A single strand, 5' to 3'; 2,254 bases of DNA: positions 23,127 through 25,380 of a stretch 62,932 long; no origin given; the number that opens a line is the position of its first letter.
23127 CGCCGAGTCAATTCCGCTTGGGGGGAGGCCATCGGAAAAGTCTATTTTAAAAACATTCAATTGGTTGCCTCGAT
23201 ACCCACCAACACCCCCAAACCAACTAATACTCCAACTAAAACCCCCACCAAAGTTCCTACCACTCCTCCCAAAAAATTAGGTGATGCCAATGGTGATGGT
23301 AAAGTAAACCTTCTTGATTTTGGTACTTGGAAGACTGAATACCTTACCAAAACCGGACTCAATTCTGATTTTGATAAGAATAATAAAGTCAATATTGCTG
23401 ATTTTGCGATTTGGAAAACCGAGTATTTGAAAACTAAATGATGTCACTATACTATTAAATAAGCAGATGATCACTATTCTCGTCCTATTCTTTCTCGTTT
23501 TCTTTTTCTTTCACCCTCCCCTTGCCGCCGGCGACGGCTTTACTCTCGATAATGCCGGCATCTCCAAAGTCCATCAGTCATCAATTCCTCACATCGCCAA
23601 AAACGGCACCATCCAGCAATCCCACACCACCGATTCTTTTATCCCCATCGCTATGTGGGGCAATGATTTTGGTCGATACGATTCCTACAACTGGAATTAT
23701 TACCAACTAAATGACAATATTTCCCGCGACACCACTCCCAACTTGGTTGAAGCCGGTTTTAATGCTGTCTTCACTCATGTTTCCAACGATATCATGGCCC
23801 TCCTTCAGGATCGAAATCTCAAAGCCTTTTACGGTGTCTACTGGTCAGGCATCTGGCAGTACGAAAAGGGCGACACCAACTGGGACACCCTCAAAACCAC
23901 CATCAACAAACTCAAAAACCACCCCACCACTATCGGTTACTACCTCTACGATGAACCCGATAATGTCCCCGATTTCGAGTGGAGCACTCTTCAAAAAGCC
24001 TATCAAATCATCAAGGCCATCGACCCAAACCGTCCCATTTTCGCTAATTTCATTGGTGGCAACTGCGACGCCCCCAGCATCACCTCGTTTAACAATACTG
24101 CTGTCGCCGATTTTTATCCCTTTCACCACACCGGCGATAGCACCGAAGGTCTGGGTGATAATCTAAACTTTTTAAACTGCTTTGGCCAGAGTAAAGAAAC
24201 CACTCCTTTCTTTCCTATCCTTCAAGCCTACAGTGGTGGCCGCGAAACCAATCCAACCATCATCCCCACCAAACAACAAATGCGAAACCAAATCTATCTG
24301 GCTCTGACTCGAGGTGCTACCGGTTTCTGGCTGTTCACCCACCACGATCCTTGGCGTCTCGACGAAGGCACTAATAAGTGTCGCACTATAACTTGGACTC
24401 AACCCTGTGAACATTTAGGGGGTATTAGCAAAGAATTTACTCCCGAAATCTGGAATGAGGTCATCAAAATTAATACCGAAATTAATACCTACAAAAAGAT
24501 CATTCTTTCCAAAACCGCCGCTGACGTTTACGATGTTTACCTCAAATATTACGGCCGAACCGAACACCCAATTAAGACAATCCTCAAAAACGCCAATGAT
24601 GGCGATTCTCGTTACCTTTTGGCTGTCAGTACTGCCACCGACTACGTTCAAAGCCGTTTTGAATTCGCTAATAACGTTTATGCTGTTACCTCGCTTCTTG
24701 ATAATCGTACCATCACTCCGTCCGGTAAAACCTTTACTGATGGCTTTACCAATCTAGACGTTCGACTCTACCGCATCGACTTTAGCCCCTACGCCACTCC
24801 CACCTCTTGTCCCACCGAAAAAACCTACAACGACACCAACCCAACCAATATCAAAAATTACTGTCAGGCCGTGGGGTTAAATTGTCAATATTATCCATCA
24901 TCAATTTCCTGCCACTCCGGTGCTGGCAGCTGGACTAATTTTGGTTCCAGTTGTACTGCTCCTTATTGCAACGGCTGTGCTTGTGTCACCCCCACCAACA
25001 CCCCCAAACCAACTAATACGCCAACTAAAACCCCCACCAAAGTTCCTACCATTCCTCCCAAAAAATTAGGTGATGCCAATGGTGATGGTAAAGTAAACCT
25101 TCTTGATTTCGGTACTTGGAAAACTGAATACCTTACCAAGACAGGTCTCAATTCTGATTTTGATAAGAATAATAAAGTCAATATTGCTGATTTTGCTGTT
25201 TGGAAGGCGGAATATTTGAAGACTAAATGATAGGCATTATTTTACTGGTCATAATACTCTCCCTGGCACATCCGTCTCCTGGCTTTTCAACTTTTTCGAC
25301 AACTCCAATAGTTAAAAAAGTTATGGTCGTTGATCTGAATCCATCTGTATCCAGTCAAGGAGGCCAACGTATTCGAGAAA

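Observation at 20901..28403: Operon of four secreted proteins each ending in a dockerin module, with no cohesin partner in the window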

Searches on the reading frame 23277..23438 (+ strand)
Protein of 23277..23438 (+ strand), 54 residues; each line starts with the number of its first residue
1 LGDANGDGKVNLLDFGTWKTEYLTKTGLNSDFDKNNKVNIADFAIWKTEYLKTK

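Call 22: find_related_loci(query=A2, collection=genome_contigs, flank=10000)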
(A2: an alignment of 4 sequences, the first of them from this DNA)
Query A2 (54 aa) in genome_contigs; peptide patterns used: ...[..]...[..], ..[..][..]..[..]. (x = any residue, [..] = any of these).
86 stretches matched a pattern; 3 encode a relative of the query (tblastn E <= 1e-3); 3 distinct loci.
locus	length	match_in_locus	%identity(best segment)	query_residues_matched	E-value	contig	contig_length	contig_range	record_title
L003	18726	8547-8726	55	2-54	6e-18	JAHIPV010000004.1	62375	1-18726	MAG: Patescibacteria group bacterium isolate KR13_S3.mb.84 KR13_S3.mb.84_k141_62482, whole genome shotgun sequence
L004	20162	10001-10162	46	2-51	2e-13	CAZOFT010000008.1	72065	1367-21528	MAG TPA_asm: uncultured Gammaproteobacteria bacterium isolate SRP300315_co1_15 genome assembly, contig: NODE_194_length_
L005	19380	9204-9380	34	2-51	1e-9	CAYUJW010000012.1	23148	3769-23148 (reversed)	MAG TPA_asm: uncultured Gammaproteobacteria bacterium isolate SRP286056_co1_429 genome assembly, contig: NODE_2542_lengt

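Call 39: find_related_loci(query=A2, collection=metagenome_contigs, flank=10000)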
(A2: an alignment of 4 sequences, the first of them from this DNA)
Query A2 (54 aa) in metagenome_contigs; peptide patterns used: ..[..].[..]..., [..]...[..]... (x = any residue, [..] = any of these).
600 stretches matched a pattern (row limit reached: there are more); 37 encode a relative of the query (tblastn E <= 1e-3); 35 distinct loci.
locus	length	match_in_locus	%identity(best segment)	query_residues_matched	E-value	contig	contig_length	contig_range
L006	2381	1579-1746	46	1-54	2e-11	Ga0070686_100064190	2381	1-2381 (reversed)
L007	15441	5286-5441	50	1-50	2e-9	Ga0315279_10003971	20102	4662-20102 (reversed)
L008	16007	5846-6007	37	2-52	3e-8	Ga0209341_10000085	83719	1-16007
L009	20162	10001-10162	43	2-52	6e-8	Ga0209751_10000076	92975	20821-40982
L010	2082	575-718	50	1-46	8e-8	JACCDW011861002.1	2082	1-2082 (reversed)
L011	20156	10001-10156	44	2-50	2e-7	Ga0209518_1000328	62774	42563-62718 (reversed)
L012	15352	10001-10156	44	2-50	2e-7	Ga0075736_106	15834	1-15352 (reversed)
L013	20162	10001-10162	33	1-49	2e-7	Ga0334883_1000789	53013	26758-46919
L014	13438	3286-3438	37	2-50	3e-7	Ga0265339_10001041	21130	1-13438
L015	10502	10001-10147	39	2-45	8e-7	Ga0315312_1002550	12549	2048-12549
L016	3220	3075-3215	47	2-46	1e-6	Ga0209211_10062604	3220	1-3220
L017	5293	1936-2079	46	1-43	1e-6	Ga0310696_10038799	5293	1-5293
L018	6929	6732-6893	38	2-50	1e-6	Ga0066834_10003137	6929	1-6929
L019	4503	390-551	41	2-54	1e-6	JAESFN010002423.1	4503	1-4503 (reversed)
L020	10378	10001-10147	44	2-47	2e-6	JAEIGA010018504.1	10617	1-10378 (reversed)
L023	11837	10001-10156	40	2-50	1e-6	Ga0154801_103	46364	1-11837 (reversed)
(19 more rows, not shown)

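Call 65: search_protein_families(library=pfam, proteins=[L003:7356-8750:+, L009:19213-20160:+, L023:10313-11836:+, L008:11204-12409:-, L008:12439-13290:-], max_evalue=0.01)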
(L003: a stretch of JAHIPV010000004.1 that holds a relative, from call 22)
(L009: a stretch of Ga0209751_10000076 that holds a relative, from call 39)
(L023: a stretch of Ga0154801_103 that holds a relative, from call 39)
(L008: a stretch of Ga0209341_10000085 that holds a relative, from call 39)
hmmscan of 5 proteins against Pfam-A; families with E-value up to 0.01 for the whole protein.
L003:7356-8750:+ (464 aa): 3 families
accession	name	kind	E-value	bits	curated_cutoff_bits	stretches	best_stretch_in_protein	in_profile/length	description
PF04616.20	Glyco_hydro_43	-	3.7e-05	23.7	32.2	1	130-239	70-184/288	Glycosyl hydrolases family 43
PF00251.26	Glyco_hydro_32N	-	0.00014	22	22.1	1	125-228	7-117/307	Glycosyl hydrolases family 32 N-terminal domain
PF00404.24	Dockerin_1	-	0.0016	19.1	22.9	1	401-450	5-53/57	Dockerin type I domain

L009:19213-20160:+ (316 aa): 1 family
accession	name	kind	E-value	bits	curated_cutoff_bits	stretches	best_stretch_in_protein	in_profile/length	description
PF16586.11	DUF5060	-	0.00011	22.8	27.2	0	83-145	24-69/70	Domain of unknown function (DUF5060)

L023:10313-11836:+ (508 aa): 0 families

L008:11204-12409:- (402 aa): 1 family
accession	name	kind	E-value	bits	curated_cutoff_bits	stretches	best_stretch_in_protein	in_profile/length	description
PF09992.14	NAGPA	-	1e-11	45.8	25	1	230-399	2-168/169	Phosphodiester glycosidase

L008:12439-13290:- (284 aa): 1 family
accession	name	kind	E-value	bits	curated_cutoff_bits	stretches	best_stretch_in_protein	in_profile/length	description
PF24517.2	CBM96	-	0.0018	18.5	26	0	106-267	11-154/164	Carbohydrate-binding module family 96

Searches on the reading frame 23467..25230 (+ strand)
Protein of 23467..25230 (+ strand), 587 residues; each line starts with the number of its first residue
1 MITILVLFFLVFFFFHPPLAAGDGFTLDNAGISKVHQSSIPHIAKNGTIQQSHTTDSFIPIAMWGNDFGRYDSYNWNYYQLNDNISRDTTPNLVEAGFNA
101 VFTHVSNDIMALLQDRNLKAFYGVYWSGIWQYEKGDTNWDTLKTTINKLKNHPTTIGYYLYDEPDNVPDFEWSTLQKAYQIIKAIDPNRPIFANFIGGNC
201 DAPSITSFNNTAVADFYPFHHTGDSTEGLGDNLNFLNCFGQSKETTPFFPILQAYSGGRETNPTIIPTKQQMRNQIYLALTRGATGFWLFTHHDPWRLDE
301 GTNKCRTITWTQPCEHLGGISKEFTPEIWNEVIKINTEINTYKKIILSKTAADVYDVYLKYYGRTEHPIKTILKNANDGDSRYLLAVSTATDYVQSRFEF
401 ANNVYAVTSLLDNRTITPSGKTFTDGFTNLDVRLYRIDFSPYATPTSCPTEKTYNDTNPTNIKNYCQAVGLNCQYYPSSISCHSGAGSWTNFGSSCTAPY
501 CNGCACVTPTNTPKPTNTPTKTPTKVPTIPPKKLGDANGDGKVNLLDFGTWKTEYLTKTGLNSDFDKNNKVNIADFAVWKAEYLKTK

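Call 3: search_protein_families(library=pfam, proteins=[window:23467-25230:+], max_evalue=1)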
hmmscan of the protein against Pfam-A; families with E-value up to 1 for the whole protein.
window:23467-25230:+ (587 aa): 2 families
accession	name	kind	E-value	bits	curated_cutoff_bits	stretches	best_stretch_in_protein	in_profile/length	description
PF00404.24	Dockerin_1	-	2e-05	25.1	22.9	1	534-579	1-52/57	Dockerin type I domain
PF00036.39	EF-hand_1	-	0.18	11.8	25.4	0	535-550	9-24/29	EF hand domain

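Call 4: search_protein_families(library=ncbifam, proteins=[window:23467-25230:+], max_evalue=1)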
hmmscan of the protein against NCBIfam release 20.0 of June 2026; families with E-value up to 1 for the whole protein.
window:23467-25230:+ (587 aa): 0 families

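Call 10: find_encoding_contigs(protein=window:23467-25230:+, flank=10000, max_places=6)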
Protein window:23467-25230:+ (587 aa): no gene with exactly this product is on record in the collection.

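Call 12: search_solved_structures(query=window:23467-25230:+, max_evalue=1)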
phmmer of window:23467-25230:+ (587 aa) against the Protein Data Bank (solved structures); distinct sequences matched with E-value up to 1: 19.
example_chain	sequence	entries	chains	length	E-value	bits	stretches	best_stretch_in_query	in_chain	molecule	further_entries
6eca_A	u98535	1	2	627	0.014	17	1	125-221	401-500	Beta-glucuronidase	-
2ccl_B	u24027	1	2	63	0.063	14.8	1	534-579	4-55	ENDO-1,4-BETA-XYLANASE Y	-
1daq_A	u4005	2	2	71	0.074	14.5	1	532-585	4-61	ENDOGLUCANASE SS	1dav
2mte_A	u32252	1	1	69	0.084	14.4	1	532-585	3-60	Cellulose 1,4-beta-cellobiosidase (reducing end) CelS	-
2vn5_B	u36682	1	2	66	0.33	12.4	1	534-581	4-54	ENDOGLUCANASE A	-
7pr6_AAA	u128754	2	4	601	0.34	12.3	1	138-204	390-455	Beta-glucuronidase | Beta-D-glucuronidase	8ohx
6lem_B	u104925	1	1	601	0.34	12.3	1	138-204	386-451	Beta-D-glucuronidase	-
4jhz_A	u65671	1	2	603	0.34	12.3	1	138-204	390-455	Beta-glucuronidase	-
6lej_B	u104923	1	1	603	0.34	12.3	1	138-204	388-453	Beta-D-glucuronidase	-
6leg_A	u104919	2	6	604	0.34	12.3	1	138-204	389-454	Beta-D-glucuronidase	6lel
3k46_A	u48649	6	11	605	0.35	12.3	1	138-204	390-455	Beta-glucuronidase | Beta-D-glucuronidase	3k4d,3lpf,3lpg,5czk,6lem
6lej_A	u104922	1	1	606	0.35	12.3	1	138-204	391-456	Beta-D-glucuronidase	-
3k4a_A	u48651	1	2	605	0.35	12.3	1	138-204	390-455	Beta-glucuronidase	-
6jz1_A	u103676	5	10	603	0.36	12.3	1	145-192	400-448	Beta-glucuronidase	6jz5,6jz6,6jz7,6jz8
5z18_A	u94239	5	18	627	0.38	12.2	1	145-192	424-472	Beta-glucuronidase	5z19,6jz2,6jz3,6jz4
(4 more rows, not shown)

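Call 15: find_homologous_proteins(query=window:23467-25230:+, max_evalue=0.001)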
Query window:23467-25230:+ (587 aa): 3 proteins with E <= 0.001 among 4774 candidates.
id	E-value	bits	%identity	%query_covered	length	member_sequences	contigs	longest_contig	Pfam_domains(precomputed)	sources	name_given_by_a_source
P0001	0.0e+0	1398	100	100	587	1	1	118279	PF00404.25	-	-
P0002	8.3e-84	300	38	72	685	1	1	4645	-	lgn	-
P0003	7.4e-74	267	38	74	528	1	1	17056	-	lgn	-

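Call 16: find_encoding_contigs(protein=P0001, flank=10000, max_places=4)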
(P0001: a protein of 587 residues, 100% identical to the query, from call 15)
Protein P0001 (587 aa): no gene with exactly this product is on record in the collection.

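Call 17: find_encoding_contigs(protein=P0002, flank=10000, max_places=4)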
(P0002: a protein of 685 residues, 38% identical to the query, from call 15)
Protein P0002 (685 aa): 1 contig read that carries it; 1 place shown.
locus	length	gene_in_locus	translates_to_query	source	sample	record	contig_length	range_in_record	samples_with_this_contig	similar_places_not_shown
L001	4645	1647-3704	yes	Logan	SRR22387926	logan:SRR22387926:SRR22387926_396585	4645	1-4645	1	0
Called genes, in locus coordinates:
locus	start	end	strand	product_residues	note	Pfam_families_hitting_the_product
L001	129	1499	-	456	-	-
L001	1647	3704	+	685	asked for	-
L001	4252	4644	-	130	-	?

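Call 18: find_encoding_contigs(protein=P0003, flank=10000, max_places=4)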
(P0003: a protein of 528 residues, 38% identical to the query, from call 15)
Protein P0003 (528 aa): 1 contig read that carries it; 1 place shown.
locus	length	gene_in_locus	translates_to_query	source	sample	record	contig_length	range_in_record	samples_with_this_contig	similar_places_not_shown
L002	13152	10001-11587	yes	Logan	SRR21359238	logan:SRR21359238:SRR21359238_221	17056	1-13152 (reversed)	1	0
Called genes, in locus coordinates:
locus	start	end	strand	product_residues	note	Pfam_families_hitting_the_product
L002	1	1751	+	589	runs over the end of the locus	PF13360:PQQ_2 (weak), PF13570:Beta-prop_ACSF4, PF13360:PQQ_2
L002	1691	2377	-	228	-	-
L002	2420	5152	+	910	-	-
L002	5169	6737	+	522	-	-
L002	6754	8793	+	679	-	PF00149:Metallophos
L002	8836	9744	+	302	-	-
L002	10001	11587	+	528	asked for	-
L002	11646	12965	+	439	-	-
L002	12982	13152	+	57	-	?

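Call 36: search_solved_structures(query=A5, max_evalue=1)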
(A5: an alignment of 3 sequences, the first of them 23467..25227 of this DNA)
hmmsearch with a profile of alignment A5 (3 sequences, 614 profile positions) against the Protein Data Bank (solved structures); distinct sequences matched with E-value up to 1: 12.
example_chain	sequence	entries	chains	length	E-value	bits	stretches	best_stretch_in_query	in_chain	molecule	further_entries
2vn5_B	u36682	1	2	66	0.0014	20.4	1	560-608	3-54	ENDOGLUCANASE A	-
2vn6_B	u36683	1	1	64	0.018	16.8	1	560-608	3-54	ENDOGLUCANASE A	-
4qc6_A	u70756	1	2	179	0.09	14.4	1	99-171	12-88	Bifunctional AAC/APH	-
5nrk_B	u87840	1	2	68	0.094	14.4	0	560-584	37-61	DocCel5: Type I dockerin repeat domain from A. cellulolyticus family 5 endoglucanase WP_01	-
8fc0_A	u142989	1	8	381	0.1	14.2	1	125-168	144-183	CelE2 (Fragment)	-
5nrm_B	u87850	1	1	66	0.14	13.8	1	560-608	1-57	DocCel5: Type I dockerin repeat domain from A. cellulolyticus family 5 endoglucanase WP_01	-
1daq_A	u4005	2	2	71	0.19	13.3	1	558-611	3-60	ENDOGLUCANASE SS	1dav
2mte_A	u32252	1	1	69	0.22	13.2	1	558-611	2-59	Cellulose 1,4-beta-cellobiosidase (reducing end) CelS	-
8x39_A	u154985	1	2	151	0.28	12.8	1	560-607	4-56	Serine protease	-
8x3a_A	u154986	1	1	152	0.29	12.7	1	560-607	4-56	Serine protease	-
9oro_A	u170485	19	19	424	0.29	12.7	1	133-192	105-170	Glycoside hydrolase family 158 | GH158(Pro)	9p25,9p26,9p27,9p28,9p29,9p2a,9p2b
4tuf_A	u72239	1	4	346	0.62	11.6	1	135-185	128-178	Major extracellular endoglucanase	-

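Call 65: search_protein_families(library=pfam, proteins=[L002:11646-12965:+], max_evalue=0.01)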
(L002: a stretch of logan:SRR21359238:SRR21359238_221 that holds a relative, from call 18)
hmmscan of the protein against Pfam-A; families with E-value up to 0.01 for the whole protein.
L002:11646-12965:+ (439 aa): 1 family
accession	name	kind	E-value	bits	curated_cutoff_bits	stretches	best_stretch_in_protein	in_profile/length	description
PF14488.12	DUF4434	-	0.0025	17.8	30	1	73-171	63-171/283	Domain of unknown function (DUF4434)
